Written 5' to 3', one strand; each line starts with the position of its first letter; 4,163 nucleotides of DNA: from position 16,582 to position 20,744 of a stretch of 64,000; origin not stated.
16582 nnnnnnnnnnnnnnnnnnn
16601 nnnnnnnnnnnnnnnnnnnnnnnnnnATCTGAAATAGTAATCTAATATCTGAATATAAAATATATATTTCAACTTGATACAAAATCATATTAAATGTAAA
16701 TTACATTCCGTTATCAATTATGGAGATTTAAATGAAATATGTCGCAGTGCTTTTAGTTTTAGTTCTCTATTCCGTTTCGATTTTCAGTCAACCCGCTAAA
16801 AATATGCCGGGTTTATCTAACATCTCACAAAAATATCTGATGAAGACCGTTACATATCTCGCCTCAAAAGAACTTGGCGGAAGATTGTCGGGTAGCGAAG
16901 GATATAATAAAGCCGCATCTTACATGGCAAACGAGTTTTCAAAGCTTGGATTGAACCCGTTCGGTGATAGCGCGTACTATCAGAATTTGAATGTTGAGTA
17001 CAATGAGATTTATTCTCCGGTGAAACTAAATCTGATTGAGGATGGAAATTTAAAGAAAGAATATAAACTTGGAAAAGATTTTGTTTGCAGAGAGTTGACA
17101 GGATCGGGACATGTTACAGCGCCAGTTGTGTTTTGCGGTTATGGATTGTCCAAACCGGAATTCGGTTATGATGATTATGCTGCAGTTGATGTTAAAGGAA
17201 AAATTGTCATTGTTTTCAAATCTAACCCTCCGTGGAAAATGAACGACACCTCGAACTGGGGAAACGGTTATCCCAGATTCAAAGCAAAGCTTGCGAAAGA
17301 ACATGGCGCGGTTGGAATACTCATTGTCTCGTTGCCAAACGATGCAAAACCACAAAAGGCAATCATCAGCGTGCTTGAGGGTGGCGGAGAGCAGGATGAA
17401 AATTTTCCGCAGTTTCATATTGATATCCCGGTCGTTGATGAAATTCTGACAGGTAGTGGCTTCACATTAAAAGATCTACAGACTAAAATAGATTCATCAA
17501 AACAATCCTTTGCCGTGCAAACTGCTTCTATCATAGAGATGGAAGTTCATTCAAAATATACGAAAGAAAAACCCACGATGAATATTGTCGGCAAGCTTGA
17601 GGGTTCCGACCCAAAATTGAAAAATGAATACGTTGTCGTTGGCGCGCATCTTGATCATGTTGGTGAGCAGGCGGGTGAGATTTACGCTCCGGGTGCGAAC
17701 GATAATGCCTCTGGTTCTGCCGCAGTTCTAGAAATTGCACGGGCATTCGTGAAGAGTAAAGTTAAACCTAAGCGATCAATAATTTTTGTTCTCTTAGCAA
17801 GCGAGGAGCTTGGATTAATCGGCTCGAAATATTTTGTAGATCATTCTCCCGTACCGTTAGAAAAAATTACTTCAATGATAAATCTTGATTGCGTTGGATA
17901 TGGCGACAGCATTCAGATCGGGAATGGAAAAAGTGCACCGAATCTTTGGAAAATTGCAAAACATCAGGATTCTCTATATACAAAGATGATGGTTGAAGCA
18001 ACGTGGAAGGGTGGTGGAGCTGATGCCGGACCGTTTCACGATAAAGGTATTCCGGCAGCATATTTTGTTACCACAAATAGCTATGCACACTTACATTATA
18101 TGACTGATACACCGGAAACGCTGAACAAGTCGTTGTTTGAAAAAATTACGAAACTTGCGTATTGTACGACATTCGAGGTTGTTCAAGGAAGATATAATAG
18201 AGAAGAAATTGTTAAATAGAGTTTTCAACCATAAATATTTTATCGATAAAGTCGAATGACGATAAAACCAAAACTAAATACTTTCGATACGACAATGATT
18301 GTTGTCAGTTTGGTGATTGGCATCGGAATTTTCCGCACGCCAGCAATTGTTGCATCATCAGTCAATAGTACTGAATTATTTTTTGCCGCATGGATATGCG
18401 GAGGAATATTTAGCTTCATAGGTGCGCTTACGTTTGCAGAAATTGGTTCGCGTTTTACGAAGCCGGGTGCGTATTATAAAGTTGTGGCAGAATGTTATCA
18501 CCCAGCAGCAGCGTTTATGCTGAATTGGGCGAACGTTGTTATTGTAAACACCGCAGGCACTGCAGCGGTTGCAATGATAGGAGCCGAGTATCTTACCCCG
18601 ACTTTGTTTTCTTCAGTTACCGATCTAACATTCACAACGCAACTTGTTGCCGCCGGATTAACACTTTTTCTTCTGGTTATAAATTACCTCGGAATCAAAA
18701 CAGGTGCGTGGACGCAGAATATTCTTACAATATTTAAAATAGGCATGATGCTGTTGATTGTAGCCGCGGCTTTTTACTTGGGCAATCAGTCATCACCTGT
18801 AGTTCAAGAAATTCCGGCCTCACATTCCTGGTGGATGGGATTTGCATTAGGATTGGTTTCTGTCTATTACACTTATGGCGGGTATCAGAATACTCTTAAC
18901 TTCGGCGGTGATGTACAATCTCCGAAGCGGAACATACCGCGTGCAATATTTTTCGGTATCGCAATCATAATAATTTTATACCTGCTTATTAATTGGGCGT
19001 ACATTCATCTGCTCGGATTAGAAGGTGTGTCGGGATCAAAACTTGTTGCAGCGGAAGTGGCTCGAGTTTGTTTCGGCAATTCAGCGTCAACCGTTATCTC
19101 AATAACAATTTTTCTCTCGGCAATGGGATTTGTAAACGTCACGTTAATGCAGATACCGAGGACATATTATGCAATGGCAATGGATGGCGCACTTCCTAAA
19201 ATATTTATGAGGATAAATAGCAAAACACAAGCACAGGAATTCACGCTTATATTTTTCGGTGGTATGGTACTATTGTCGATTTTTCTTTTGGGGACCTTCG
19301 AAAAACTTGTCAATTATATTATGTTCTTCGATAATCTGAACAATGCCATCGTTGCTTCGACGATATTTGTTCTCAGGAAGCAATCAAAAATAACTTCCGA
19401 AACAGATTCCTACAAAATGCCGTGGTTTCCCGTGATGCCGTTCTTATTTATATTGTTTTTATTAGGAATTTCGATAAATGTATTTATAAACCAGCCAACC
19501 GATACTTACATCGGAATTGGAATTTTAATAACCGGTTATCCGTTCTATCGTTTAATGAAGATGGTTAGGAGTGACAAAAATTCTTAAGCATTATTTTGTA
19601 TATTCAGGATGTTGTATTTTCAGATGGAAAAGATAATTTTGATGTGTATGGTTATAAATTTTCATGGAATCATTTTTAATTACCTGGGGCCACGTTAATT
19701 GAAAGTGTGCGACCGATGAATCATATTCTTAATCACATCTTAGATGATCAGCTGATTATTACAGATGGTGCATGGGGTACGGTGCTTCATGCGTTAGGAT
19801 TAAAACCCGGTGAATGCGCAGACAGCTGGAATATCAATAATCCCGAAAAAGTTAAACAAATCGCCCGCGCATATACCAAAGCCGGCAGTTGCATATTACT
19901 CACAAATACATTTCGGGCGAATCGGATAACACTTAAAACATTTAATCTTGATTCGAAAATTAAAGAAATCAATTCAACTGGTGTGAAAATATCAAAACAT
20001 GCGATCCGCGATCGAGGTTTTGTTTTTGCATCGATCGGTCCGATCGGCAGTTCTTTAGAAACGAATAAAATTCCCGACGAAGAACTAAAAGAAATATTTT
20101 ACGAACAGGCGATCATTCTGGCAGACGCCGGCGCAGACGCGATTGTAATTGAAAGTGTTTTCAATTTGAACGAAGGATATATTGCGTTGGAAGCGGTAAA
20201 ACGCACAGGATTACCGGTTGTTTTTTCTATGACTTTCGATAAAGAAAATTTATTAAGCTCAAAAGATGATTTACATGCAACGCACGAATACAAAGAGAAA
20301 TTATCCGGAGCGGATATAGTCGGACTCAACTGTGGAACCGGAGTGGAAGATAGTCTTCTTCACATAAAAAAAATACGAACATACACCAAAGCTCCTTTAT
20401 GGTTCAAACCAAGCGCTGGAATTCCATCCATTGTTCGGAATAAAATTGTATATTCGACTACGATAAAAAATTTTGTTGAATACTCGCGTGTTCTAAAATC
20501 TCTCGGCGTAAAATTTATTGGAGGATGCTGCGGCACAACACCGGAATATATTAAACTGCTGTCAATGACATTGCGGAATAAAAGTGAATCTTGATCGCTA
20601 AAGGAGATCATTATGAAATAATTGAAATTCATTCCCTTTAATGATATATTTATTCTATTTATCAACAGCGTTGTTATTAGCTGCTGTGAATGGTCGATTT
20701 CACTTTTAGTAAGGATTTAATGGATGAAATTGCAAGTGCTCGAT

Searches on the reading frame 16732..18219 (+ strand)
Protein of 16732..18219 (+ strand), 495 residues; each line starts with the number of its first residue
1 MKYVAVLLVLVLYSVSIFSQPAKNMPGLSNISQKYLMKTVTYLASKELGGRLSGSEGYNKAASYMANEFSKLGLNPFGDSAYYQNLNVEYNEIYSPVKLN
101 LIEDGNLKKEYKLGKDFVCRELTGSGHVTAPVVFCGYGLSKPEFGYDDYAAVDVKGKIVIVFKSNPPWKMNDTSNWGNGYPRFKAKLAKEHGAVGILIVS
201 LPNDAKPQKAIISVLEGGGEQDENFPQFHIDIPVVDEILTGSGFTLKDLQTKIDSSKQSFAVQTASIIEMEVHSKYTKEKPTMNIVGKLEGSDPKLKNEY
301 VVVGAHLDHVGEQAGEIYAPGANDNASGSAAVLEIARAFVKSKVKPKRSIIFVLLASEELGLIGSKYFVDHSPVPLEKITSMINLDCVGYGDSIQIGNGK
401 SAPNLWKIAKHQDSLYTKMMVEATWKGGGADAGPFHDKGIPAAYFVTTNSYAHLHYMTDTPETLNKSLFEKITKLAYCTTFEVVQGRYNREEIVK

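Call 16: search_protein_families(library=pfam, proteins=[window:16732-18219:+], max_evalue=0.001)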
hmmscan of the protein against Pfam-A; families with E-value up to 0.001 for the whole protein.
window:16732-18219:+ (495 aa): 5 families
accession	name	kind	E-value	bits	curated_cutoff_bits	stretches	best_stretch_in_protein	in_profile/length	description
PF04389.22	Peptidase_M28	-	7e-41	140.5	21.3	1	284-476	1-189/193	Peptidase family M28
PF01546.33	Peptidase_M20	-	1.6e-10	41.7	24.6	1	303-373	2-82/206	Peptidase family M20/M25/M40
PF02225.27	PA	-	6e-07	29.9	23.9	1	128-216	1-63/95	PA domain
PF05343.19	Peptidase_M42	-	0.00013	21.6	23.2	0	322-456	132-278/292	M42 glutamyl aminopeptidase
PF05450.20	Nicastrin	-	0.00074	19.6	25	0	300-389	2-99/218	Nicastrin large lobe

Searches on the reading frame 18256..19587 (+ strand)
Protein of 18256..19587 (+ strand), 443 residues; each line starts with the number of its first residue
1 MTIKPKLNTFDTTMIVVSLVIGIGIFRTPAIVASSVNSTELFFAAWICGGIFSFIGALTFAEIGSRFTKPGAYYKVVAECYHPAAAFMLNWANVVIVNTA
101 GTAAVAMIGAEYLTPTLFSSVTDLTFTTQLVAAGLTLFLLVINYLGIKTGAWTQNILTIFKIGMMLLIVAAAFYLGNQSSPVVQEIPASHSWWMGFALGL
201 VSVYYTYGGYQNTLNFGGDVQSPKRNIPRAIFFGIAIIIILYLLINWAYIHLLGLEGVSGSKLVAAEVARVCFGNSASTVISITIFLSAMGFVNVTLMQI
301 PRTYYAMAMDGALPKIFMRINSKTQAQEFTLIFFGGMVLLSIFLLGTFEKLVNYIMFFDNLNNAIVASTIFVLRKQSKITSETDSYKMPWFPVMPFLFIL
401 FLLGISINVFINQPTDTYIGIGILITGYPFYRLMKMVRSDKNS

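Call 16: search_protein_families(library=pfam, proteins=[window:18256-19587:+], max_evalue=0.001)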
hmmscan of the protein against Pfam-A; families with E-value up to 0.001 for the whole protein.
window:18256-19587:+ (443 aa): 2 families
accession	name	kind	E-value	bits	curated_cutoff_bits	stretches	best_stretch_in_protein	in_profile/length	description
PF13520.12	AA_permease_2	-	2.9e-53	181.8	27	1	7-414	1-410/427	Amino acid permease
PF00324.27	AA_permease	-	2.2e-27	96.3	24.6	1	13-415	3-426/470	Amino acid permease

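Call 31: search_protein_families(library=ncbifam, proteins=[window:18256-19587:+], max_evalue=0.00001)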
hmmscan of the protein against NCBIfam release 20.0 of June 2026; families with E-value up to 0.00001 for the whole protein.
window:18256-19587:+ (443 aa): 11 families
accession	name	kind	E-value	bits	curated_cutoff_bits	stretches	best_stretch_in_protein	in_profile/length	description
TIGR00911.1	2A0308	subfamily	3.5e-60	203.9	701.8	1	6-434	47-473/505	L-type amino acid transporter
TIGR00909.1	2A0306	subfamily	3.9e-36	124.9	556.8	1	6-409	4-407/429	amino acid transporter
NF053761.1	BrChAATpBcaP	equivalog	1.9e-25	89.8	690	1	3-425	20-447/460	branched-chain amino acid transporter BcaP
NF008466.1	PRK11357.1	equivalog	1.7e-23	83.3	800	1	6-434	9-435/446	fructoselysine/psicoselysine transporter FrlA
NF008245.0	PRK11021.1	equivalog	8.3e-16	58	284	1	15-356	16-345/419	L-methionine/branched-chain amino acid transporter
TIGR00906.1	2A0303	subfamily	5e-15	54.9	681.7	1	4-383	30-436/602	cationic amino acid transport permease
TIGR00907.1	2A0304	subfamily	1.6e-12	47.1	598.3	1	42-327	49-356/482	amino acid permease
NF007929.0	PRK10644.1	equivalog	8.2e-12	44.6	574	1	6-348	9-342/445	arginine/agmatine antiporter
TIGR00905.1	2A0302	subfamily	9.1e-12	44.5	409.05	1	6-353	8-355/473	basic amino acid/polyamine antiporter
NF008484.0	PRK11387.1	equivalog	4.9e-08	32.4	716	1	9-439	18-460/471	S-methylmethionine permease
NF053774.1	TmaoPremMsil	equivalog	6.4e-08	31.7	690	1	73-365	70-404/520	trimethylamine N-oxide permease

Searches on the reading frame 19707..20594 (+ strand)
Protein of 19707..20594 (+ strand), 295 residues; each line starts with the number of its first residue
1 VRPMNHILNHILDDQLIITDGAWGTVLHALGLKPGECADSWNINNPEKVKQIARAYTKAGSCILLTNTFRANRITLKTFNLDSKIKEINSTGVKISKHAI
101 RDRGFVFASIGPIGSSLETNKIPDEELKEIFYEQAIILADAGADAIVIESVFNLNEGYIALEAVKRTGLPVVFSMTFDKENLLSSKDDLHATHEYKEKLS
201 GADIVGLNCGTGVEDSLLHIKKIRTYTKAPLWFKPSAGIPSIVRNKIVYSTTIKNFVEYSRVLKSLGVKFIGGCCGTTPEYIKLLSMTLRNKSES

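Call 16: search_protein_families(library=pfam, proteins=[window:19707-20594:+], max_evalue=0.001)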
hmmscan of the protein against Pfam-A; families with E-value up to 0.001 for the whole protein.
window:19707-20594:+ (295 aa): 1 family
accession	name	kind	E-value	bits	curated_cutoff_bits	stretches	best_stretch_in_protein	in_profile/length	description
PF02574.22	S-methyl_trans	-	3.7e-56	191.5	22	1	17-286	1-280/283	Homocysteine S-methyltransferase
